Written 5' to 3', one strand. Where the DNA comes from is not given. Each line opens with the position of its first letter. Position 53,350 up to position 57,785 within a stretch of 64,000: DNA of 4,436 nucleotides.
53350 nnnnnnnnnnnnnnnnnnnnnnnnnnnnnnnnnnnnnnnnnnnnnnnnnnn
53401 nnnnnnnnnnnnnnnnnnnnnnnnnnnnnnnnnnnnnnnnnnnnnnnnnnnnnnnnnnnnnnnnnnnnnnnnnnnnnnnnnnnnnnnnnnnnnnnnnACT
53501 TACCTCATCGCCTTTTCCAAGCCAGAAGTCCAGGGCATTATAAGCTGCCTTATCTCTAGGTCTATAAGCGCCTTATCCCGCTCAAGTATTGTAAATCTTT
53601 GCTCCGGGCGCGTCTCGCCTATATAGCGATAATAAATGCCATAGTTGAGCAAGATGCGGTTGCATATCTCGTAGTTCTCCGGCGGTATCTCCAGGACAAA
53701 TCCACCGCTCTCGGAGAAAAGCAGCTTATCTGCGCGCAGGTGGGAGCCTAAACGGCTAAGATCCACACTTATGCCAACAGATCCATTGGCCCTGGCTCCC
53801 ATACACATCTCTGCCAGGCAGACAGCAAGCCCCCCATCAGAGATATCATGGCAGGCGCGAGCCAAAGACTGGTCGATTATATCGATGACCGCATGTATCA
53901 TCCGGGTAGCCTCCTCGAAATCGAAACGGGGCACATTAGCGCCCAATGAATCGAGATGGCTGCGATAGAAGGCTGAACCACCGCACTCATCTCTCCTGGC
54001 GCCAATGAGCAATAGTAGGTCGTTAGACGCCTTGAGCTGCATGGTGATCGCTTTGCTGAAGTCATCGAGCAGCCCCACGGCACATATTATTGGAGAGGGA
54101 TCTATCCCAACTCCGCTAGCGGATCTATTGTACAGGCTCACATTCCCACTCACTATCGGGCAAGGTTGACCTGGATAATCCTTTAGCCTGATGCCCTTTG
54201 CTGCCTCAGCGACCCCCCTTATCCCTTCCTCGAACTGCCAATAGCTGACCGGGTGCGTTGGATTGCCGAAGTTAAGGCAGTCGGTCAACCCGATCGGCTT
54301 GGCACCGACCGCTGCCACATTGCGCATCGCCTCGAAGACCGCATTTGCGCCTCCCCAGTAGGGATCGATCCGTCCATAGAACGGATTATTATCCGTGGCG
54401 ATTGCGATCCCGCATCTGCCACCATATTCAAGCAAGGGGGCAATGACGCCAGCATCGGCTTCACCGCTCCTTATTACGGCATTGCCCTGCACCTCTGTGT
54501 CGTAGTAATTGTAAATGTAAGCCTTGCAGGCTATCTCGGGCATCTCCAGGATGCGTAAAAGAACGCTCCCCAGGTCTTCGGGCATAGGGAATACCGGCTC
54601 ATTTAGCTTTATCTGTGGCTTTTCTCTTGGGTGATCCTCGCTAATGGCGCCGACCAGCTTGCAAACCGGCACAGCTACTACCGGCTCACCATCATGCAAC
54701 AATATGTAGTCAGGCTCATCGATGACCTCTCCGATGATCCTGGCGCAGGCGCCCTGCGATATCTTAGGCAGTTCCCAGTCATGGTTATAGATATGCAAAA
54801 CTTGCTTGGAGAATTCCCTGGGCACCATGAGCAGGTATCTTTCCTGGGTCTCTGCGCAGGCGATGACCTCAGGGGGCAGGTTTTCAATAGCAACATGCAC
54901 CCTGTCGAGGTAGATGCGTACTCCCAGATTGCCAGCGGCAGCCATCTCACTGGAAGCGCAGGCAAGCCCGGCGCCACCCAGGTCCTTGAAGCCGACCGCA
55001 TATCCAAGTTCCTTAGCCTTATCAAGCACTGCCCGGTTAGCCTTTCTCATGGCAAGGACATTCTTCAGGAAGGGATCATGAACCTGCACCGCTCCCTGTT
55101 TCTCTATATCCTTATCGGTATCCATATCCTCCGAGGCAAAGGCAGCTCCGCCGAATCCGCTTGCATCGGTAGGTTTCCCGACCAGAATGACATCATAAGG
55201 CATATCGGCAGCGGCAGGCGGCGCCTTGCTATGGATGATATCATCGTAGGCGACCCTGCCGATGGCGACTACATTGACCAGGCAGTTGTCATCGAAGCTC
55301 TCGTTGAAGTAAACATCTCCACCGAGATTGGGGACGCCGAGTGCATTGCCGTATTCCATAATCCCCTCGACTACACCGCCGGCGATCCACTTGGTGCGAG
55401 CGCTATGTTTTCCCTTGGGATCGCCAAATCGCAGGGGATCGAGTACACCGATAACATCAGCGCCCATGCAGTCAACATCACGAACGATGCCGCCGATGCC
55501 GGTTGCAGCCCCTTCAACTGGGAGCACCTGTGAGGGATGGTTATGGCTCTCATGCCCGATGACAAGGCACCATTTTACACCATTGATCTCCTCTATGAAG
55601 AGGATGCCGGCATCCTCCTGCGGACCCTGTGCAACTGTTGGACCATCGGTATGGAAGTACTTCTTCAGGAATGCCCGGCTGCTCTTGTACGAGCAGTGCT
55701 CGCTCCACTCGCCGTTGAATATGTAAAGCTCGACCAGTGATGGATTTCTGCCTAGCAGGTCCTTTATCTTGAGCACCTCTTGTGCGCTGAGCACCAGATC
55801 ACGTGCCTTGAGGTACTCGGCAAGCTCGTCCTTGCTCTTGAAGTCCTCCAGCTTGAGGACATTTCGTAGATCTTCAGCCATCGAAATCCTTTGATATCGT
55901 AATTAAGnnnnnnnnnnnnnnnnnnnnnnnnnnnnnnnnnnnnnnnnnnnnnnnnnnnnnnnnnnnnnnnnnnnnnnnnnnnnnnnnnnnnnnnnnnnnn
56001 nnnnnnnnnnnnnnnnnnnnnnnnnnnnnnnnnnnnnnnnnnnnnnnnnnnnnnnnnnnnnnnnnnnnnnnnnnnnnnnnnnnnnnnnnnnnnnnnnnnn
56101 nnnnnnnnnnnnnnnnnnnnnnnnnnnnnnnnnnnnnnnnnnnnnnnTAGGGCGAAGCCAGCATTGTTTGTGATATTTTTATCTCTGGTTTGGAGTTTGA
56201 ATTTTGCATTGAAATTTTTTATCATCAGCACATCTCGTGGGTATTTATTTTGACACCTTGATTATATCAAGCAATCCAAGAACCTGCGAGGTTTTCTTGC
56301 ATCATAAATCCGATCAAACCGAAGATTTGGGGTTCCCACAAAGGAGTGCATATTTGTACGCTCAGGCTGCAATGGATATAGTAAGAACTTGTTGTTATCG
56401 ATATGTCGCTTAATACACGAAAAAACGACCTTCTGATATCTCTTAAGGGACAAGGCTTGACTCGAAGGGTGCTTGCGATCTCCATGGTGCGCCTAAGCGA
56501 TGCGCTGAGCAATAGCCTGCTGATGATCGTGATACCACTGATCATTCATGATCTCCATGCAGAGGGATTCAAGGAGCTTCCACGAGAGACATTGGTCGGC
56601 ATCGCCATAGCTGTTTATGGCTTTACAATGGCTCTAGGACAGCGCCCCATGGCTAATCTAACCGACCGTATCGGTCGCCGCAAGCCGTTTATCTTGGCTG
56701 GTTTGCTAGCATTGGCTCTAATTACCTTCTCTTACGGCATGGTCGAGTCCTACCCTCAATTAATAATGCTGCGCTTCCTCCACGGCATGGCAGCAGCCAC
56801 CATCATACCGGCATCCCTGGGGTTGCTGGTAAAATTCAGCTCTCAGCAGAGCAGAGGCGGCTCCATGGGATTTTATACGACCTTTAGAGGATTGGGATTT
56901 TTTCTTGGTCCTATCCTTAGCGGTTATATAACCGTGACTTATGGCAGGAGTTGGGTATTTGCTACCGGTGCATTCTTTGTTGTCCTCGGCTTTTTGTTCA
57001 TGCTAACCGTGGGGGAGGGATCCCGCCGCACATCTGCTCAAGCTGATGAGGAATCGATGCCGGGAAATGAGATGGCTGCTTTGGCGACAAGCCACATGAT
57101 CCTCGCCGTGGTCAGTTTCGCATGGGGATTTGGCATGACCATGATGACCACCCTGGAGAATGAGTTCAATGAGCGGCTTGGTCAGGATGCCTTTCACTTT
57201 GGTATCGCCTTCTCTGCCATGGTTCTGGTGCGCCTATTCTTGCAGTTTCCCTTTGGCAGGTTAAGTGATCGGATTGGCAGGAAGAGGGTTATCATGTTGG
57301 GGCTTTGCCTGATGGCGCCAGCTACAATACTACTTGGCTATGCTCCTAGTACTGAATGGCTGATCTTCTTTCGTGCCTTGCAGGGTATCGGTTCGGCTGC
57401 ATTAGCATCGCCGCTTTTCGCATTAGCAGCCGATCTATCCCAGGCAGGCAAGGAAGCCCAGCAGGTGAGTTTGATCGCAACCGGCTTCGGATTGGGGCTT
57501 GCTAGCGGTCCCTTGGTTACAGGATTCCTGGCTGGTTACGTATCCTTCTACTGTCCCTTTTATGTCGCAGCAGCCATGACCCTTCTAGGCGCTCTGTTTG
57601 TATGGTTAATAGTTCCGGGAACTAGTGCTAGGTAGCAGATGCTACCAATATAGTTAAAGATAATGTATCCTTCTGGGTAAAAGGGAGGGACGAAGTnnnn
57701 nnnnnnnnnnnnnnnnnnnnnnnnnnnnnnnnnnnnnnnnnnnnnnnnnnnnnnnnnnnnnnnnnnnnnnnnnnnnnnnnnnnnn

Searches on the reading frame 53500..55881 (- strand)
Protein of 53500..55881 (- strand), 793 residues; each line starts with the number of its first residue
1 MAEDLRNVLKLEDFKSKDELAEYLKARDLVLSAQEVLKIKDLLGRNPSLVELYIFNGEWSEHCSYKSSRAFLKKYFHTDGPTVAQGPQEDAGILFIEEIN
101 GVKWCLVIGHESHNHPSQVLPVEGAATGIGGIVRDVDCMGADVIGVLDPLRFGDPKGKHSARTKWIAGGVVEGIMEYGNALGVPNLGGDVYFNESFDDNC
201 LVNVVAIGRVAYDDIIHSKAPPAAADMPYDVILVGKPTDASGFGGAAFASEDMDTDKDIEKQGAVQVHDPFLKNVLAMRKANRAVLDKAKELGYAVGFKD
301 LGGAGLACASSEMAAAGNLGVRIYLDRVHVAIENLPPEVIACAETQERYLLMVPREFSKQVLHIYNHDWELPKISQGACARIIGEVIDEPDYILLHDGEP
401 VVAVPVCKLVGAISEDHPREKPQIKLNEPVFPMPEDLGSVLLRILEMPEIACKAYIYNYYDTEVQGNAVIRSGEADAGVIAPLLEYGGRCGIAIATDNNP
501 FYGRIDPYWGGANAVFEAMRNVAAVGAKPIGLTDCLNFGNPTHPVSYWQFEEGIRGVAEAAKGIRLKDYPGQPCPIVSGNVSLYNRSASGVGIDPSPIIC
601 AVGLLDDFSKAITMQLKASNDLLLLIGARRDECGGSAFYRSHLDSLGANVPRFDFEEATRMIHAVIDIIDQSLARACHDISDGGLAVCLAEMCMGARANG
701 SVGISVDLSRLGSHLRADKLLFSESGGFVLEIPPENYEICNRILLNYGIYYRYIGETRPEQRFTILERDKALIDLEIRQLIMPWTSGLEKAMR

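Call 3: search_protein_families(library=pfam, proteins=[window:53500-55881:-], max_evalue=0.01)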
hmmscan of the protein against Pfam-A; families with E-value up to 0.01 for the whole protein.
window:53500-55881:- (793 aa): 3 families
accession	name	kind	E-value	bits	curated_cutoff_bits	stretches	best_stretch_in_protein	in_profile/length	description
PF02769.27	AIRS_C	-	1.3e-37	129.8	23.1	2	230-393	4-152/156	AIR synthase related protein, C-terminal domain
PF00586.29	AIRS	-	1.7e-37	128.7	24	2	89-210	2-112/112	AIR synthase related protein, N-terminal domain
PF18072.6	FGAR-AT_linker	-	3.2e-12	47.2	26.6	1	20-66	1-50/50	Formylglycinamide ribonucleotide amidotransferase linker domain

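Call 31: list_cluster_members(proteins=[P0001, window:53500-55881:-, window:13933-16104:+, window:57697-58776:+])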
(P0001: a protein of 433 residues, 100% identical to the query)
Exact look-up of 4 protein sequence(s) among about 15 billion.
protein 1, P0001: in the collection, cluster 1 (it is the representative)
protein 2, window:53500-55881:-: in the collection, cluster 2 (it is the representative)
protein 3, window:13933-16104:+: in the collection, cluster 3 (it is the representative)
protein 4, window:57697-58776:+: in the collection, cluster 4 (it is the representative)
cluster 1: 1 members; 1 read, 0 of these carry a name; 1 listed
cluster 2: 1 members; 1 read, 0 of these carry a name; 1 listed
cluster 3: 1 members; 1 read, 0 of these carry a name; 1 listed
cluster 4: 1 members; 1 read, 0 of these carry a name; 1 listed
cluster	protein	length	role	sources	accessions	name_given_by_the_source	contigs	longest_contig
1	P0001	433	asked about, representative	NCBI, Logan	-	-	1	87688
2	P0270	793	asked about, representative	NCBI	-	-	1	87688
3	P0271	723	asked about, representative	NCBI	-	-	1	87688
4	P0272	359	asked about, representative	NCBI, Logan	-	-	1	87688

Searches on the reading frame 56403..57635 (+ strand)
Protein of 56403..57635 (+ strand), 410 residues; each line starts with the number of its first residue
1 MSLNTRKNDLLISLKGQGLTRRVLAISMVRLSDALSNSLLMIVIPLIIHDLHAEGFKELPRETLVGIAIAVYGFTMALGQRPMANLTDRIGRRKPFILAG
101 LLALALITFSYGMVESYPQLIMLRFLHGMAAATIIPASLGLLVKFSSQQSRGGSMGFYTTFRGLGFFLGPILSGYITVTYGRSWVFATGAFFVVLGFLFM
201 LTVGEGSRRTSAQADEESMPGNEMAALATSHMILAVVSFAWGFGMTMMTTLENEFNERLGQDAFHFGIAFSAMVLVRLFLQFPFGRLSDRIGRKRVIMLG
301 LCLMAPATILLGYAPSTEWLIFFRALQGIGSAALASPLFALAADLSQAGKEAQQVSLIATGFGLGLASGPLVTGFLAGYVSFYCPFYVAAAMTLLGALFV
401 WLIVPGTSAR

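Call 3: search_protein_families(library=pfam, proteins=[window:56403-57635:+], max_evalue=0.01)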
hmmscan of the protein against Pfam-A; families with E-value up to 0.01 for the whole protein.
window:56403-57635:+ (410 aa): 5 families
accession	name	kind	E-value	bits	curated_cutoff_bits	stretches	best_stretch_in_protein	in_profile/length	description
PF07690.21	MFS_1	-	1.6e-61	208.6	33.4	2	30-251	5-224/347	Major Facilitator Superfamily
PF00083.30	Sugar_tr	-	1.6e-12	47.5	22.3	2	63-206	46-194/452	Sugar (and other) transporter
PF12832.13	MFS_1_like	-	4.2e-11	42.9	25.2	1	64-380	35-365/373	MFS_1 like family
PF06779.20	MFS_4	-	2.5e-09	37.4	26.3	1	88-398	54-361/364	Uncharacterised MFS-type transporter YbfB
PF05977.19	MFS_3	-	0.00026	20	27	1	274-401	55-189/524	Transmembrane secretion effector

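Call 4: search_protein_families(library=ncbifam, proteins=[window:56403-57635:+], max_evalue=0.01)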
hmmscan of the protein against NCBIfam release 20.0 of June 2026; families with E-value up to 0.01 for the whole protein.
window:56403-57635:+ (410 aa): 88 families (the best 25 are shown)
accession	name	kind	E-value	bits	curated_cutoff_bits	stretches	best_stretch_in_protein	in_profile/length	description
TIGR00880.1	2_A_01_02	superfamily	2e-33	115.5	131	2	269-406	3-140/141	multidrug resistance protein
TIGR00895.1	2A0115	subfamily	3.5e-27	95.4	418.55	2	232-405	19-193/398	aromatic acid/H+ symport family MFS transporter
TIGR00881.1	2A0104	subfamily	1.8e-26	93.1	407.75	2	65-223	32-190/379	phosphoglycerate transporter protein PgtP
NF012174.0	tet_MFS_A_B_C_D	equivalog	6.4e-26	91.1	475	2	232-406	6-180/382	Tet(A)/Tet(B)/Tet(C) family tetracycline efflux MFS transporter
NF008314.0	PRK11102.1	equivalog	9.5e-23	81.1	303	2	243-408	24-189/396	Bcr/CflA family multidrug efflux MFS transporter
TIGR00710.1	efflux_Bcr_CflA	subfamily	3.6e-22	79.3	200.9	2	232-409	8-185/385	Bcr/CflA family efflux MFS transporter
TIGR00711.1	efflux_EmrB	subfamily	5.2e-21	74.9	230.2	2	83-198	57-175/485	DHA2 family efflux MFS transporter permease subunit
NF012190.1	tet_MFS_B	exception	7.1e-21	74.7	850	2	238-401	16-176/400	tetracycline efflux MFS transporter Tet(B)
NF012207.0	tet_MFS_H_J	exception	5.8e-19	68.4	700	2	237-399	13-174/392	Tet(H)/Tet(J) family tetracycline efflux MFS transporter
TIGR00893.1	2A0114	subfamily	1e-18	67.5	395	2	65-217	31-183/399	D-galactonate transporter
NF053757.1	BclibactTpBcbE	equivalog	2.3e-18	66.3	600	2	234-405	7-183/394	bacillibactin exporter BcbE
NF045486.1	tet_MFS_30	exception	6.6e-18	65.1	730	2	260-403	37-178/392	tetracycline efflux MFS transporter Tet(30)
NF012194.0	tet_MFS_J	exception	6.8e-18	64.8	870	2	236-401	12-176/398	tetracycline efflux MFS transporter Tet(J)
NF011571.1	PRK14995.1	subfamily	1.2e-17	63.9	701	2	275-406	52-184/493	SmvA family efflux MFS transporter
NF012195.0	tet_MFS_H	exception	2.8e-17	62.9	840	2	236-392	12-167/392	tetracycline efflux MFS transporter Tet(H)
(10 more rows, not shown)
